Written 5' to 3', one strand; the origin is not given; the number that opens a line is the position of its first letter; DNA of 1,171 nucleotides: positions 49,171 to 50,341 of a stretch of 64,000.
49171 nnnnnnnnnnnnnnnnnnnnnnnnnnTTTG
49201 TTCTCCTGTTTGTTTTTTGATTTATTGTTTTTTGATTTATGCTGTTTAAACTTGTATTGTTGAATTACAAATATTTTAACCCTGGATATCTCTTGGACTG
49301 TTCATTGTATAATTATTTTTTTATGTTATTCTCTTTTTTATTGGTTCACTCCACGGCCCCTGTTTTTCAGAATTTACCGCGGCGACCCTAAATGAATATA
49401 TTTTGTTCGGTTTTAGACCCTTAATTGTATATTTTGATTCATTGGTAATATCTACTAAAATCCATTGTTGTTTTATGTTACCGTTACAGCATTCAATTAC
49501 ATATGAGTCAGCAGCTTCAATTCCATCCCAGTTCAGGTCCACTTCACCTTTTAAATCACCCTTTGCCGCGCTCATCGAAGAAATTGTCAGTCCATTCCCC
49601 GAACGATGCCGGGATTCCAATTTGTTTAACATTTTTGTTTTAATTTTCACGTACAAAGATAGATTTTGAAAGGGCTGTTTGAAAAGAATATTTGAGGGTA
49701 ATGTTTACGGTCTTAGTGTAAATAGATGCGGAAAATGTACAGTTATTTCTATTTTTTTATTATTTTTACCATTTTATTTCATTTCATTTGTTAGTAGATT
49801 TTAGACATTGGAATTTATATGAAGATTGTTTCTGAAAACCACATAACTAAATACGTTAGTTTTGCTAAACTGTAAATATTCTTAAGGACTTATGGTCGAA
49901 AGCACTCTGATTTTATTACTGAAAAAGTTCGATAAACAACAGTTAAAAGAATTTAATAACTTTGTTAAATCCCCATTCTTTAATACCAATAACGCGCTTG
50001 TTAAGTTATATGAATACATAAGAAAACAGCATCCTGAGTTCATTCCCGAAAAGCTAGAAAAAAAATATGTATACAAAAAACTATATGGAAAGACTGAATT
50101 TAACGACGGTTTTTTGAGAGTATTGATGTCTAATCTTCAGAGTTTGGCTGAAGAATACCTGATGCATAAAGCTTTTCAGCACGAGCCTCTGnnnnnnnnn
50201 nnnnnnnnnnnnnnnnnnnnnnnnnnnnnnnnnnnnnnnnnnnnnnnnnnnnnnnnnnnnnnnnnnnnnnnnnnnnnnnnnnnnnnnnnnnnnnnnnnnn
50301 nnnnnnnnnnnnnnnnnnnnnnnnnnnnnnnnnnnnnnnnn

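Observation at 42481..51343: Every P-family gene is paired head-to-head with secreted-protein genes; three such cassettes lie in tandem and share control regions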

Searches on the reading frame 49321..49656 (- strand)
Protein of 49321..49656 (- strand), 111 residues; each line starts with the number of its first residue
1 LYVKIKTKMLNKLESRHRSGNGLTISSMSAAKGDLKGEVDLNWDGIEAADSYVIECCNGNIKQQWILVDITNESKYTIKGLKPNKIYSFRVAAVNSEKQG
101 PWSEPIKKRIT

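Call 5: search_protein_families(library=pfam, proteins=[window:49321-49656:-], max_evalue=1)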
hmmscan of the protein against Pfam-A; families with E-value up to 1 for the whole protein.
window:49321-49656:- (111 aa): 7 families
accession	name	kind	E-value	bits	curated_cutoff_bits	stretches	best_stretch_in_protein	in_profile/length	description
PF00041.27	fn3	-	8.9e-11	42.3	25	1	40-107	17-82/84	Fibronectin type III domain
PF16656.11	Pur_ac_phosph_N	-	8.7e-05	23.4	30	1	70-105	57-88/93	Purple acid Phosphatase, N-terminal domain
PF25059.1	FN3_DSCAM-DSCAML_C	-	0.00014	22.6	39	1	51-96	22-67/89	DSCAM/DSCAML C-terminal Fn3-like domain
PF10179.15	NDNF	-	0.0044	17.5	27.3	1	66-99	81-114/127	Neuron-derived neurotrophic factor, first Fn(III) domain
PF14200.12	RicinB_lectin_2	-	0.024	15.8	25.6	1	48-80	35-66/89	Ricin-type beta-trefoil lectin domain-like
PF21605.3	CRLF2-like_D2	-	0.073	13.6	27.3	1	71-98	47-74/94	Cytokine receptor-like factor 2-like, D2 domain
PF25788.1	Ig_Rha78A_N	-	0.12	13.1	27.4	1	71-106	57-97/105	Rha78A-like, N-terminal immunoglobulin domain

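Call 66: search_protein_families(library=padloc, proteins=[window:49321-49656:-], max_evalue=0.1)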
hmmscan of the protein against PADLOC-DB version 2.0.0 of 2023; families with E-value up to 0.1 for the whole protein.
window:49321-49656:- (111 aa): 0 families

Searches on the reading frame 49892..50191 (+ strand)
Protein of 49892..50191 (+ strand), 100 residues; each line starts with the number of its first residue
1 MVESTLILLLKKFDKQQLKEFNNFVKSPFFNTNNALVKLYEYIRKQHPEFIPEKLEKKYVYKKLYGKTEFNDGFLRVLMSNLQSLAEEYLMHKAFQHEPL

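Call 52: predict_structure(alignment_id=A5)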
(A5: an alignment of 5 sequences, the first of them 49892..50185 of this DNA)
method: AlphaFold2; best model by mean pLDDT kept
length: 98 residues; sequences in the alignment: 5
mean_pLDDT: 85.6   pTM: 0.77
mean pLDDT of the five models: 85.6, 85.6, 80.6, 79.1, 57.3
residues with pLDDT >= 90: 39; 70-90: 53; 50-70: 5; < 50: 1
segments of 3 or more residues with pLDDT < 50: none
pLDDT, mean of each block of 10 residues (from residue 1): 73 91 92 91 85 78 83 88 93 80
secondary structure, 60 per line:
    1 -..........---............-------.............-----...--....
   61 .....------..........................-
elements in order: H2-11 H15-26 H34-46 H57-65 H72-97

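Call 67: search_solved_structures(query=A5, max_evalue=10)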
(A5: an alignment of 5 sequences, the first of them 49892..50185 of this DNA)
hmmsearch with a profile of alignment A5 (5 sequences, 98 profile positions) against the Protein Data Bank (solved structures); distinct sequences matched with E-value up to 10: 12.
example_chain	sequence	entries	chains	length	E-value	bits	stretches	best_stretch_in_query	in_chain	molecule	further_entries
5y8v_B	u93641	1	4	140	0.48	14.2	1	19-73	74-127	YEATS domain-containing protein 4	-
7eif_A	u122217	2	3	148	0.55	14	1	19-73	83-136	YEATS domain-containing protein 4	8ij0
2w6r_A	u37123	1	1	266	0.57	14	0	23-49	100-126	IMIDAZOLE GLYCEROL PHOSPHATE SYNTHASE SUBUNIT HISF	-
5r68_B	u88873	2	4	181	0.7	13.7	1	19-73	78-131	YEATS domain-containing protein 4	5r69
5xtz_A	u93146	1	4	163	0.71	13.7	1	19-73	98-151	YEATS domain-containing protein 4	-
8i60_C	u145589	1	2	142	0.77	13.6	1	19-72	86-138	YEATS domain-containing protein 4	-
8dkb_A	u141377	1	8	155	0.83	13.5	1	19-72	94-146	YEATS domain-containing protein 4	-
5vna_A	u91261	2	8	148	0.97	13.3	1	19-72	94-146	YEATS domain-containing protein 4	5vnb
3mn3_A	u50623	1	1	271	1.4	12.8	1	35-89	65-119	Carbon catabolite-derepressing protein kinase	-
2fh9_A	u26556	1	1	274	1.4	12.7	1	35-89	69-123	Snf1 kinase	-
3dae_A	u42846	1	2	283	1.5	12.6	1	35-89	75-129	Carbon catabolite-derepressing protein kinase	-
3hyh_A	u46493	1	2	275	1.5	12.6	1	35-89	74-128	Carbon catabolite-derepressing protein kinase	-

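Call 92: search_solved_structures(query=A6, max_evalue=10)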
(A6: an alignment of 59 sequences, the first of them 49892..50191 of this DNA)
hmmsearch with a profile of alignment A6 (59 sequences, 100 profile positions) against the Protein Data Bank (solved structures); distinct sequences matched with E-value up to 10: 2.
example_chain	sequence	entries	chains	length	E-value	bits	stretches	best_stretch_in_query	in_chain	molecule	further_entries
9l08_A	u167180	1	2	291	0.26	14.9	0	7-25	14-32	Covalently Connected Cytochrome c555 trimer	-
5uqi_A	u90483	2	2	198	0.79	13.3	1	1-29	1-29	Phosphosugar isomerase | Isomerase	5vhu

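Call 93: search_protein_families(library=pfam, alignment_id=A6, max_evalue=5)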
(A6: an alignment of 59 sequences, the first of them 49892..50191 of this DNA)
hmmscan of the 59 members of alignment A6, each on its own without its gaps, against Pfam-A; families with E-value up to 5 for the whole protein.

A. member 1, window:49892-50191:+ (100 aa): 2 families
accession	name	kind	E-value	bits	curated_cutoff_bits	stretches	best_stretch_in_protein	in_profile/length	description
PF23075.1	zf-C2H2_ZNF462_11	-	0.15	12.4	27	1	34-65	15-43/45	Zinc finger protein 462, C2H2 zinc finger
PF23526.1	AprA_N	-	0.17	12.6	27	1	56-85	33-62/67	AprA N-terminal domain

B. families by the number of members that match (of 59 scanned): 41 families (the first 25 are shown)
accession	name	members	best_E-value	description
PF18371.6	FAD_SOX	3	0.037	Flavin adenine dinucleotide (FAD)-dependent sulfhydryl oxidase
PF14277.12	DUF4364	2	0.0059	Domain of unknown function (DUF4364)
PF05823.17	Gp-FAR-1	2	0.012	Nematode fatty acid retinoid binding protein (Gp-FAR-1)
PF11733.13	NP1-WLL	2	0.055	Non-capsid protein NP1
PF10189.15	Ints3_N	2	0.38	Integrator complex subunit 3 N-terminal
PF23119.1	CTE_TERT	1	0.002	Telomerase reverse transcriptase, CTE domain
PF04656.17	Pox_E6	1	0.0044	Pox virus E6 protein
PF22889.1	Tea_mid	1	0.0052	Telomere ends associated, middle domain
PF09549.16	RE_Bpu10I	1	0.0089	Bpu10I restriction endonuclease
PF12646.12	DUF3783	1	0.0095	Domain of unknown function (DUF3783)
PF22716.1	SNaCT11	1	0.02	Short NACHT-associated C-Terminal domain, family 11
PF21186.2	DUF6852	1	0.025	Domain of unknown function (DUF6852)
PF21861.2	RepB_C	1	0.027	Replication protein RepB, C-terminal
PF18762.7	Kinase-PolyVal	1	0.038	Serine/Threonine/Tyrosine Kinase found in polyvalent proteins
PF20850.2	EF_HD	1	0.039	Oedema factor (EF), alpha-helical domain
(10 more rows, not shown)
